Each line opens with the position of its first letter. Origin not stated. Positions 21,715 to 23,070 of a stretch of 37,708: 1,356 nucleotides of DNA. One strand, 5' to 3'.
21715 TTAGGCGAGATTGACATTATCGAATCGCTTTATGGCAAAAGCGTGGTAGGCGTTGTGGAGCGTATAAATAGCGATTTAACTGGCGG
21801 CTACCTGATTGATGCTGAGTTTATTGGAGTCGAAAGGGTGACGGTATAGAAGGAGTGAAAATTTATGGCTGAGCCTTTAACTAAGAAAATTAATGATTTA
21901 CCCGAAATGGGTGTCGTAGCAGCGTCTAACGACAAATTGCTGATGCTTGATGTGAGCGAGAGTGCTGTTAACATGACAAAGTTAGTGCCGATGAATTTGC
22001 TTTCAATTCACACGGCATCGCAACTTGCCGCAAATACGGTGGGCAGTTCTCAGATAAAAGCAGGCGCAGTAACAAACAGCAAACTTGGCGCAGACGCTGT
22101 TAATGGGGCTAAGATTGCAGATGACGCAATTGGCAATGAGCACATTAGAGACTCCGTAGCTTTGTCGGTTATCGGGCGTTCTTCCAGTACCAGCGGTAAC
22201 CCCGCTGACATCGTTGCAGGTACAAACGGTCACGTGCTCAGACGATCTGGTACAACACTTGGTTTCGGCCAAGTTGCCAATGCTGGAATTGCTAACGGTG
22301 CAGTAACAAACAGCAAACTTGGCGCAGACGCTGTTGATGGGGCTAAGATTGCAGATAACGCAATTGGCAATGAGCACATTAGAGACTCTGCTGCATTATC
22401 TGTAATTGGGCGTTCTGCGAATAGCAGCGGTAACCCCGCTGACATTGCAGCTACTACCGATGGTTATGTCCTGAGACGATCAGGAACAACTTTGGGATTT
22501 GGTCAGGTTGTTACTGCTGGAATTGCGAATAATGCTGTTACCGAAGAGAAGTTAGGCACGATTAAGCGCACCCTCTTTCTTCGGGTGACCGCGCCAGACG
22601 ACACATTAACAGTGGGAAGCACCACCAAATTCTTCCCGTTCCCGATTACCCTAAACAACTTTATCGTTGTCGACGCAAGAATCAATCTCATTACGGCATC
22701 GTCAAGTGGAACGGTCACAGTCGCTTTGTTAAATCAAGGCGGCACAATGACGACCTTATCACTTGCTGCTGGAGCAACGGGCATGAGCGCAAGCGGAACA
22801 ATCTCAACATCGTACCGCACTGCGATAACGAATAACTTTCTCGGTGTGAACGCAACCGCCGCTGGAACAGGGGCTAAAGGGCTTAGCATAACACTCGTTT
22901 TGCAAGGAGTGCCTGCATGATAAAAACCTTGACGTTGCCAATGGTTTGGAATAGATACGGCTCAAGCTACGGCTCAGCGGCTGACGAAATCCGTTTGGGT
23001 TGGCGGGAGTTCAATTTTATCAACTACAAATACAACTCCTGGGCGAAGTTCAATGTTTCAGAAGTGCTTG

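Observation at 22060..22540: Internal ~240-bp tandem duplication in the tail fiber gene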

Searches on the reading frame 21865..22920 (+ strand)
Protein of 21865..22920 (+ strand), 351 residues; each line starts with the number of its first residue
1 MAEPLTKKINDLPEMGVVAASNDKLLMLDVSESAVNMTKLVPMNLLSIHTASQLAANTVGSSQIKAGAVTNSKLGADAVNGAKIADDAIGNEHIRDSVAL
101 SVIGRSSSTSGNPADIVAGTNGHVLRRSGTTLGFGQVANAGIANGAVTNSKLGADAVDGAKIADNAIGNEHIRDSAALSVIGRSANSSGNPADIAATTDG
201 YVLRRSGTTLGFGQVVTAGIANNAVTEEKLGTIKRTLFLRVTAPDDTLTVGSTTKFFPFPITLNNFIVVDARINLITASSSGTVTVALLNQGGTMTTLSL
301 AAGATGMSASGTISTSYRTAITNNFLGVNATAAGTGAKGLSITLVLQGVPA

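Call 5: search_protein_families(library=pfam, proteins=[window:21865-22920:+], max_evalue=0.1)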
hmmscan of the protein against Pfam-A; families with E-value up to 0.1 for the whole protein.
window:21865-22920:+ (351 aa): 2 families
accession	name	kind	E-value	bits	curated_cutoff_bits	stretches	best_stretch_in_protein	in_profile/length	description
PF06462.18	Hyd_WA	-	0.019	15.2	21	0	119-131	6-18/30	Propeller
PF19264.4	DUF5907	-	0.032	14.9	27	0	83-131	25-70/80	Repeat of unknown function (DUF5907)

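Call 6: search_protein_families(library=phrogs, proteins=[window:21865-22920:+], max_evalue=0.01)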
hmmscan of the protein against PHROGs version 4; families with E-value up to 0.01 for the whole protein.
window:21865-22920:+ (351 aa): 5 families
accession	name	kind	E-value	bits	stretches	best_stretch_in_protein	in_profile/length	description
phrog_13518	-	unknown function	3.5e-13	49.5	2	26-120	208-294/1230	-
phrog_892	-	tail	3.6e-12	46.7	2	134-176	347-389/782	tail fiber protein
phrog_21412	-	tail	3.8e-09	35.9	2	28-93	209-270/1452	tail fiber protein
phrog_28766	-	tail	2.4e-05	23.9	1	125-250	119-236/472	tail fiber protein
phrog_26466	-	unknown function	0.0031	15.5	1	33-95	1817-1875/2337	-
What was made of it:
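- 21865..22920 (+): 351-aa ORF, a candidate tail fibre or receptor-binding protein. It has an N-terminal anchor, two repeat units and a C-terminal jelly-roll domain. PHROG tail-fibre families phrog_892, 21412 and 28766 (call 6).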

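Call 9: search_dna_similar(query=window:21865-22920:+, collection=phages, mode=protein, max_rows=40)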
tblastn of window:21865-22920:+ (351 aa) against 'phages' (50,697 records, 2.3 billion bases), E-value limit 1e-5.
Records with a match: 20; places in all: 30; records where one place covers at least 80% of the query: 0.
Best place of each record, by identity: <60% 20.
By first word of the organism name: Cyanophage 6; Caudoviricetes 4; Prochlorococcus 4; Synechococcus 2; Lactobacillus 2; Bradyrhizobium 1; Pelagibacter 1.
By host as written in the record: - 4; Synechococcus sp. WH8109 2; Synechococcus sp. WH8017 2; Prochlorococcus marinus MIT9312 2; Prochlorococcus sp. NATL2A 2; Prochlorococcus sp. NATL1A 2; Prochlorococcus marinus MED4 2; Lactobacillus plantarum PA106 2; and 2 more.
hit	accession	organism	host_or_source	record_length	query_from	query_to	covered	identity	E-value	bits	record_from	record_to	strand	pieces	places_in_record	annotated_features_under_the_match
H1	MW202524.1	Caudoviricetes sp.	Manatee Spring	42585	59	215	45%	48.8%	1e-14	152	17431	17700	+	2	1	membrane-anchored cell surface protein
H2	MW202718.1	Caudoviricetes sp.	Manatee Spring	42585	59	215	45%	48.8%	1e-14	152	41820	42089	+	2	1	membrane-anchored cell surface protein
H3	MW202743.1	Caudoviricetes sp.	Manatee Spring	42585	59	215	45%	48.8%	1e-14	152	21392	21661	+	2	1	membrane-anchored cell surface protein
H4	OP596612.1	Bradyrhizobium phage ppBdUSDA122-1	Bradyrhizobium diazoefficiens USDA 122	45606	89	233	41%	52.7%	9e-12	134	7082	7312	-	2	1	tail fiber protein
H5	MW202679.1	Caudoviricetes sp.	Manatee Spring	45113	82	230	42%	47.3%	9e-10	131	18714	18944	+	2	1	hypothetical protein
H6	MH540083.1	Synechococcus T7-like phage S-TIP37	Synechococcus sp. WH8109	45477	30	230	57%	32.1%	4e-6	55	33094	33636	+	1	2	tail fiber-like protein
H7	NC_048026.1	Synechococcus T7-like phage S-TIP37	Synechococcus sp. WH8109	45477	30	230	57%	32.1%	4e-6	55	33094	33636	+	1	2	tail fiber-like protein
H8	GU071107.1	Cyanophage P-SSP2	Synechococcus sp. WH8017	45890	30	236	59%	30.9%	4e-9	64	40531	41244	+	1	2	predicted protein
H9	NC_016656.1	Cyanophage P-SSP2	Synechococcus sp. WH8017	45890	30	236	59%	30.9%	4e-9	64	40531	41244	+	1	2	hypothetical protein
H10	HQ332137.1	Prochlorococcus phage P-SSP3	Prochlorococcus marinus MIT9312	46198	30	236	59%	30.9%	4e-9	64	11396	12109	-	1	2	hypothetical protein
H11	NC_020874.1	Prochlorococcus phage P-SSP3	Prochlorococcus marinus MIT9312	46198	30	236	59%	30.9%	4e-9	64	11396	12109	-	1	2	hypothetical protein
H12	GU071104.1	Cyanophage NATL2A-133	Prochlorococcus sp. NATL2A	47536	59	230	49%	34.1%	4e-6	55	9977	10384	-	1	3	predicted protein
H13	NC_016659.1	Cyanophage NATL2A-133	Prochlorococcus sp. NATL2A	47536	59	230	49%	34.1%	4e-6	55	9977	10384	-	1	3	hypothetical protein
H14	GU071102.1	Cyanophage NATL1A-7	Prochlorococcus sp. NATL1A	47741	51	230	51%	32.6%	3e-9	65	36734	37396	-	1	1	predicted protein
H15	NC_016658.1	Cyanophage NATL1A-7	Prochlorococcus sp. NATL1A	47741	51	230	51%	32.6%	3e-9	65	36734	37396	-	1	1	hypothetical protein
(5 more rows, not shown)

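Call 11: find_homologous_proteins(query=window:21865-22920:+, max_evalue=0.00001)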
Query window:21865-22920:+ (351 aa): 1126 proteins with E <= 0.00001 among 8000 candidates; the best 120 are listed.
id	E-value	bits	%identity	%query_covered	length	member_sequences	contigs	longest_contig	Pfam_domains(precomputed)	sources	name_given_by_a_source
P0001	8.9e-208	707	100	100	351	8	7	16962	-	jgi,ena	-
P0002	3.3e-149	514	92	61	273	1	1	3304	-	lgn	-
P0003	1.9e-138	479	83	64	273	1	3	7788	-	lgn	-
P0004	3.9e-131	455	71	100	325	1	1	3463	-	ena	-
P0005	2.3e-118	413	75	60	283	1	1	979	-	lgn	-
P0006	9.0e-118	411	91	66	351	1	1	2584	-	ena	-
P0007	9.7e-113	395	88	65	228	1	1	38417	-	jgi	jgi:hypothetical protein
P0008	3.1e-104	367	67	61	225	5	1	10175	-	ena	-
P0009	2.5e-95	337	89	40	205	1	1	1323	-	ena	-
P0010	6.1e-85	303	90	49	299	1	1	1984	-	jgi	-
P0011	3.2e-79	285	54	65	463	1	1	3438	-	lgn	-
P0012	7.9e-79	283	61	61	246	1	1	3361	-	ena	-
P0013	7.1e-78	280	89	39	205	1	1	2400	-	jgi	jgi:hypothetical protein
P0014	2.1e-77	279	43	99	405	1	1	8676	-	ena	-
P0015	5.3e-76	274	53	100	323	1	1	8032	-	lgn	-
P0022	3.9e-71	258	47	66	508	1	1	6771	-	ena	-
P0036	6.6e-65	238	52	41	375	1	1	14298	PF19264.5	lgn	-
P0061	3.0e-57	212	43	51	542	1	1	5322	PF19264.5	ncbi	-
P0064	9.6e-57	211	40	78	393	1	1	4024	PF19264.5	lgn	-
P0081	2.1e-49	187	52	49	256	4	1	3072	PF19264.5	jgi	jgi:molybdopterin-binding protein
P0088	1.6e-48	184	60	42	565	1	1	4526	PF19264.5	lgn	-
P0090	3.6e-48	183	60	42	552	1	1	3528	PF19264.5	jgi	jgi:hypothetical protein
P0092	7.7e-48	181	59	42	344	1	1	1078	PF19264.5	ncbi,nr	ncbi:MAG: hypothetical protein NZ518_11965, partial [Dehalococcoidia bacterium]|nr:hypothetical prot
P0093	9.6e-48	181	60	42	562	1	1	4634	PF19264.5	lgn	-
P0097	2.8e-46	176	47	46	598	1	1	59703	PF19264.5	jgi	-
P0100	7.8e-46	175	44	62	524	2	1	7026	PF13884.12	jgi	jgi:hypothetical protein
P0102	1.7e-45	174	44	47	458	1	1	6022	PF19264.5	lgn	-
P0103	2.0e-45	174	52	52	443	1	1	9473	PF24146.3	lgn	-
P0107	3.7e-45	173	61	42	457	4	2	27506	PF19264.5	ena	-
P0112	1.5e-44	171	54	44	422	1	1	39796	PF19264.5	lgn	-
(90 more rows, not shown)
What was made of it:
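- On Pfam DUF5907 (PF19264) repeat: Many hits in call 11 carry a precomputed PF19264 annotation.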

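Call 15: search_solved_structures(query=window:21865-22920:+, max_evalue=1, show_alignments=2)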
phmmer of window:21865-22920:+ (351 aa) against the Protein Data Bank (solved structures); distinct sequences matched with E-value up to 1: 1.
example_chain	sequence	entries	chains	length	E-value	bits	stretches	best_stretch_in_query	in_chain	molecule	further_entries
5foi_A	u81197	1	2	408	0.71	12.4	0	154-254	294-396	MYCINAMICIN VIII C21 METHYL HYDROXYLASE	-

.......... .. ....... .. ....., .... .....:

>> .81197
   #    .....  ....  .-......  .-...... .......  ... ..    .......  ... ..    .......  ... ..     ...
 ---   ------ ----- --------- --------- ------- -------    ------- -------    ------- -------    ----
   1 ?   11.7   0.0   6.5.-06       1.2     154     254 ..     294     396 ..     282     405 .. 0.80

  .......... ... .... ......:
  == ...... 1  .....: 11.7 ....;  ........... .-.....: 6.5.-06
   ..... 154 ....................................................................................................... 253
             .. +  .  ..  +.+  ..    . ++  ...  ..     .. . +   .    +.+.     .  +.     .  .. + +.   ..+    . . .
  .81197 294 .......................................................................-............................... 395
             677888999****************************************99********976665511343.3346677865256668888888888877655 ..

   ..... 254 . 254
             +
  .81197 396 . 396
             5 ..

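Call 16: find_encoding_contigs(protein=P0001, flank=3000, max_places=10)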
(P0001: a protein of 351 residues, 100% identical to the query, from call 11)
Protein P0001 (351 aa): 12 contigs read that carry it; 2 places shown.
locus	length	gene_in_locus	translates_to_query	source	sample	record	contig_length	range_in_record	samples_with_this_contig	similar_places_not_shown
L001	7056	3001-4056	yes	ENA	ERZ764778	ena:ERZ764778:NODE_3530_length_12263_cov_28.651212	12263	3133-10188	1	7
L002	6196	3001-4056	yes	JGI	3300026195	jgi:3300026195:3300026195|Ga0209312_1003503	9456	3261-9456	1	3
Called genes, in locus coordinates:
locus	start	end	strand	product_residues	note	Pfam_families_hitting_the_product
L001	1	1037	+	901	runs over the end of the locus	-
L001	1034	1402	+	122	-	-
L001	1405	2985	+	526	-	-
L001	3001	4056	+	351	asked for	-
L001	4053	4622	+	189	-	-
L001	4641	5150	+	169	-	-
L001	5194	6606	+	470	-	PF01183:Glyco_hydro_25, PF13529:Peptidase_C39_2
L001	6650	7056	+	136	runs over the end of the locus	-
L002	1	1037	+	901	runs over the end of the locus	-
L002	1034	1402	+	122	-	-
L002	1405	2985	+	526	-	-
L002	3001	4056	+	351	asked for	-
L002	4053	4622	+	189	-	-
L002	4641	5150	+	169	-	-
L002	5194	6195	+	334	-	?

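Call 17: find_encoding_contigs(protein=P0007, flank=10000, max_places=3)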
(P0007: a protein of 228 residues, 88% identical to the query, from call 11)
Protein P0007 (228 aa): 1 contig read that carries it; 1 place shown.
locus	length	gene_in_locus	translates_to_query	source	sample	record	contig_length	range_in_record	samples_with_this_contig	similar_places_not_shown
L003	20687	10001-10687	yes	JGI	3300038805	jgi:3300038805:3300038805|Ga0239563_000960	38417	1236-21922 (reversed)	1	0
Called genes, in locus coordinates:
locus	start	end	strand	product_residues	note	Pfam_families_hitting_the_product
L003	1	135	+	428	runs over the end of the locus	PF05065:Phage_capsid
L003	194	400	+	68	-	-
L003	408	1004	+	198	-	PF24163:HCP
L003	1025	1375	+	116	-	PF20536:DUF6751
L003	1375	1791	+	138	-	-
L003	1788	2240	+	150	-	-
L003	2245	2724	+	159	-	-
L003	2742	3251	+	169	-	-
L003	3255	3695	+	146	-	-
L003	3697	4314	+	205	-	PF06854:Phage_Gp15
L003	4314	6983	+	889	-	-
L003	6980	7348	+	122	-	-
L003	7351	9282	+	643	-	-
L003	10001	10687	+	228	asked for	-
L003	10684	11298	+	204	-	-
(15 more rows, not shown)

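Call 18: find_encoding_contigs(protein=P0002, flank=3000, max_places=3)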
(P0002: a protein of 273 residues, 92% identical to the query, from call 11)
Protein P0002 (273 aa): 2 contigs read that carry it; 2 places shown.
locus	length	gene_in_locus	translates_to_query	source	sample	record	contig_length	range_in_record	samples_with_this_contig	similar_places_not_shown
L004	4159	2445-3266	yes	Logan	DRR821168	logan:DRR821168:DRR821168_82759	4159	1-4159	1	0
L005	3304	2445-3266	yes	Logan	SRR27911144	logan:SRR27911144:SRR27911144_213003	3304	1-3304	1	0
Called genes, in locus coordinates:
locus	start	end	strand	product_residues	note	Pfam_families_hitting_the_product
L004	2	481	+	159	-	?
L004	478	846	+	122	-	-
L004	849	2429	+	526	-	-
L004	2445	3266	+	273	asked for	-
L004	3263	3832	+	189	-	-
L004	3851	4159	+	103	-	?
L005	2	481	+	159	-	?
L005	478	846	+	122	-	-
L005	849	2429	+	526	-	-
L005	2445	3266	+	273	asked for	-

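Call 21: find_encoding_contigs(protein=P0003, flank=3000, max_places=2)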
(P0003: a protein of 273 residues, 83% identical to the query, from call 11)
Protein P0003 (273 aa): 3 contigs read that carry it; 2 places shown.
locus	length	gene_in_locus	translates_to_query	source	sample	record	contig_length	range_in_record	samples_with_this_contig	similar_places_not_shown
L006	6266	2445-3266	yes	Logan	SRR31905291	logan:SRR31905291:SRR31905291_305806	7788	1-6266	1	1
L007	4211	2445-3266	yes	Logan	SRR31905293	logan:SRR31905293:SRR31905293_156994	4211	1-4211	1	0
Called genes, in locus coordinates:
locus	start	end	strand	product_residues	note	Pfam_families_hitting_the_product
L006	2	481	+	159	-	?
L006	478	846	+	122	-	-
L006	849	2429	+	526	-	-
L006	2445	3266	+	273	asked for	-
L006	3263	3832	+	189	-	-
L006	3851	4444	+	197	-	-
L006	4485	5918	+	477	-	PF01183:Glyco_hydro_25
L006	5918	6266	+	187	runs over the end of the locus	-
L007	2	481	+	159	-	?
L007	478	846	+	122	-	-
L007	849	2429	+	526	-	-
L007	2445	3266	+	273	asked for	-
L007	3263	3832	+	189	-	-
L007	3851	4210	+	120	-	?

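Call 22: find_encoding_contigs(protein=P0006, flank=3000, max_places=2)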
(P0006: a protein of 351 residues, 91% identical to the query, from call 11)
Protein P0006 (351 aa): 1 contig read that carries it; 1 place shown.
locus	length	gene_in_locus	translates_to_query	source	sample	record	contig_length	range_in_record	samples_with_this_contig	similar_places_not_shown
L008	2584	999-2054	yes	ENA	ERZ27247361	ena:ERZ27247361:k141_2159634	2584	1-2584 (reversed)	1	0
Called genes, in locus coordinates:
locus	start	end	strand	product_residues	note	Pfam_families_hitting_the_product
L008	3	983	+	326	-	?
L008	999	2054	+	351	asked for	-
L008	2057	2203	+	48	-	-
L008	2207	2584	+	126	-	?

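Call 23: find_encoding_contigs(protein=P0009, flank=3000, max_places=2)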
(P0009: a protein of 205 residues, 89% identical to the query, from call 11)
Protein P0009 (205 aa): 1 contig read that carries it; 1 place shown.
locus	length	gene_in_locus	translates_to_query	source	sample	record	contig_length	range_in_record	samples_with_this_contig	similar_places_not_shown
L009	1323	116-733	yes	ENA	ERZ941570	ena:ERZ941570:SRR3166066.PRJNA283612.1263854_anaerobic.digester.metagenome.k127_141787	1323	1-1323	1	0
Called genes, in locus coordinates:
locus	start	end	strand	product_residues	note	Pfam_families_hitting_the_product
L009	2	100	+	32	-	?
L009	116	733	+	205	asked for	-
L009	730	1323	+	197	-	?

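Call 24: find_encoding_contigs(protein=P0008, flank=4000, max_places=2)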
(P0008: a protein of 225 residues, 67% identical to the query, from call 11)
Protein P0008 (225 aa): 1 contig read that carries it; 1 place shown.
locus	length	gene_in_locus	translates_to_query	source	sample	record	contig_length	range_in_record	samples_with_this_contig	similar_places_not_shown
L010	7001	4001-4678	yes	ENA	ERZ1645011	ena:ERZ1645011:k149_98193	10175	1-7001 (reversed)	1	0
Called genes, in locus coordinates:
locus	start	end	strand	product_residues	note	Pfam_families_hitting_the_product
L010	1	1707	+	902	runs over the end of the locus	PF27499:CsmB (weak)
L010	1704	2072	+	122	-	-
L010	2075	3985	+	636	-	-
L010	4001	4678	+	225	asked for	-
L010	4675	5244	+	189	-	-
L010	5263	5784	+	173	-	-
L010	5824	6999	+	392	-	?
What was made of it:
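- On Phage tail fibre / receptor-binding protein of a siphovirus tail tip: The same order is seen in relatives (calls 16-18, 21, 24).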

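Call 27: search_protein_families(library=pfam, proteins=[P0036, P0061, P0088, P0097, P0011, P0022, P0100, P0103], max_evalue=0.01)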
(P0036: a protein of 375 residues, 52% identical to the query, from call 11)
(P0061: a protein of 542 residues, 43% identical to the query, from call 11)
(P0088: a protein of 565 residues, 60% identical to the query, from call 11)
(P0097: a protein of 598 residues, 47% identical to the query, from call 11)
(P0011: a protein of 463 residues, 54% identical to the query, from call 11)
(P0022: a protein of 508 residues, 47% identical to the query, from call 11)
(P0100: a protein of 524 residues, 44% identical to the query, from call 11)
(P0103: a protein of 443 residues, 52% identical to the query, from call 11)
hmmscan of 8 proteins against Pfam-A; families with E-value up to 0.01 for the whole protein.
P0036 (375 aa): 2 families
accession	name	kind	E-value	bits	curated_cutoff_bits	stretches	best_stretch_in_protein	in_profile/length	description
PF19264.4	DUF5907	-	4.1e-10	40.1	27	0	237-284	19-66/80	Repeat of unknown function (DUF5907)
PF06462.18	Hyd_WA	-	0.0042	17.3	21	0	219-233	4-18/30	Propeller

P0061 (542 aa): 1 family
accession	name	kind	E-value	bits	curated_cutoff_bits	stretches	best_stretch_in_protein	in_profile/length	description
PF19264.4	DUF5907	-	3.4e-17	62.8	27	2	357-405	25-73/80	Repeat of unknown function (DUF5907)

P0088 (565 aa): 2 families
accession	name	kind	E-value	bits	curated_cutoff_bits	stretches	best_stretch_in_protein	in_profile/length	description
PF19264.4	DUF5907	-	2.4e-05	24.8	27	0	259-314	11-61/80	Repeat of unknown function (DUF5907)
PF06462.18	Hyd_WA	-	0.0012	19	21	0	370-384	4-18/30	Propeller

P0097 (598 aa): 2 families
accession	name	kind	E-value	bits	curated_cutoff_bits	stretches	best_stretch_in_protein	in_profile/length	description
PF19264.4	DUF5907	-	9.4e-08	32.6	27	0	77-124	29-74/80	Repeat of unknown function (DUF5907)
PF19203.5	DUF5875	-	0.00021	21.3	26.5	0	109-154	65-109/228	Family of unknown function (DUF5875)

P0011 (463 aa): 0 families

P0022 (508 aa): 0 families

P0100 (524 aa): 2 families
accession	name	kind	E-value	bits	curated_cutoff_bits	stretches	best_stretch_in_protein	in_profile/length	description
PF13884.11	Peptidase_S74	-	1.3e-11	45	22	1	430-483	1-57/58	Chaperone of endosialidase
PF19264.4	DUF5907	-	0.0065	17.1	27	0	263-306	20-63/80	Repeat of unknown function (DUF5907)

P0103 (443 aa): 2 families
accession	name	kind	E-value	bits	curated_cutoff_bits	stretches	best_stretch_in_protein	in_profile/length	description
PF24146.1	K1-lyase_C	-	2.8e-26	92.2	27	1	371-438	1-69/70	K1 capsule-specific polysaccharide lyase, C-terminal domain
PF18308.6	GGA_N-GAT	-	0.0096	16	25.6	0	249-260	16-27/39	N-terminal extension of GAT domain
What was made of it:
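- Some relatives end in Peptidase_S74 or K1-lyase_C, which are typical of trimeric fibres and spikes (call 27).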

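Call 32: list_cluster_members(proteins=[window:21865-22917:+, P0001])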
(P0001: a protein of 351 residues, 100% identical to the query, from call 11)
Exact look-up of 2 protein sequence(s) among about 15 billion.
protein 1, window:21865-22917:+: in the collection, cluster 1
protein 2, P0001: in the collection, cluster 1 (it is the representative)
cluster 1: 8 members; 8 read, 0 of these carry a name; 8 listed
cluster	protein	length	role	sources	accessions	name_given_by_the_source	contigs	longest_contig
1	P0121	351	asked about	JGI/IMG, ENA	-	-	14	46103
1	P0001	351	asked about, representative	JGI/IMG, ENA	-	-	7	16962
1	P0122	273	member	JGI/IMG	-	-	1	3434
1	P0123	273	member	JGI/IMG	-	-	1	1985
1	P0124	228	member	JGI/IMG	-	-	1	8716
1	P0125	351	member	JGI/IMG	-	-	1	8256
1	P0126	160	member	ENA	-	-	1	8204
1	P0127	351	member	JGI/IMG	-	-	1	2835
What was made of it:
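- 21865..22920 (+): The identical protein is on record on 14 contigs (call 32).
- The exact 351-aa protein is on record on 14 contigs from JGI and ENA (call 32).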

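Call 34: find_encoding_contigs(protein=P0123, flank=3000, max_places=2)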
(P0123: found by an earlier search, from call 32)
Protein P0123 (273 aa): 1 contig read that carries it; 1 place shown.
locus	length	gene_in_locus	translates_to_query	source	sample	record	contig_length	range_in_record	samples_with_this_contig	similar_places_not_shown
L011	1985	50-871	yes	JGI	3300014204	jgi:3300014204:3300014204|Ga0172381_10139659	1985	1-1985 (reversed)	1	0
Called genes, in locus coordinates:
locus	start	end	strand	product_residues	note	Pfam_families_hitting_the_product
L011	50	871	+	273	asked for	-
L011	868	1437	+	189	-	-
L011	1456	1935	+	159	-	-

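Call 37: predict_structure(alignment_id=A1)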
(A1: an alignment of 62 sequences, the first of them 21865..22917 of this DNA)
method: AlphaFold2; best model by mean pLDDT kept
length: 351 residues; sequences in the alignment: 62
mean_pLDDT: 74.0   pTM: 0.49
mean pLDDT of the five models: 74.0, 72.9, 71.7, 70.9, 65.0
residues with pLDDT >= 90: 110; 70-90: 94; 50-70: 111; < 50: 36
segments of 3 or more residues with pLDDT < 50: 104-110, 129-141, 143-146
pLDDT, mean of each block of 10 residues (from residue 1): 61 76 83 85 80 75 75 74 70 59 48 53 47 44 50 57 63 59 56 56 52 62 78 94 96 93 95 96 96 96 84 95 95 96 93 69
secondary structure, 60 per line:
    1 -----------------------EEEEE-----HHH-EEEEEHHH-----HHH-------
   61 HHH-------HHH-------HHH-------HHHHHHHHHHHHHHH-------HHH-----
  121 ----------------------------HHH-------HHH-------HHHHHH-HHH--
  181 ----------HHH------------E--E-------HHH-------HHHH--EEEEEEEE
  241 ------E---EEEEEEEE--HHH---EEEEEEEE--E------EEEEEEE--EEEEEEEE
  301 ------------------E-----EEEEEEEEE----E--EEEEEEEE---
elements in order: E24-28 E38-42 H91-105 H169-174 H227-230 E233-240 E251-258 E267-274 E284-290 E293-300 E325-333 E341-348
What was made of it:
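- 22534..22917 (+): C-terminal domain (aa 224-351), a confidently predicted beta-sandwich (jelly-roll). It is probably the receptor-binding tip. AF2 pLDDT about 95 (call 37).
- The repeat region is poorly predicted as a monomer (pLDDT 44-63, call 37), so the length added per unit is only a rule-of-thumb estimate.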
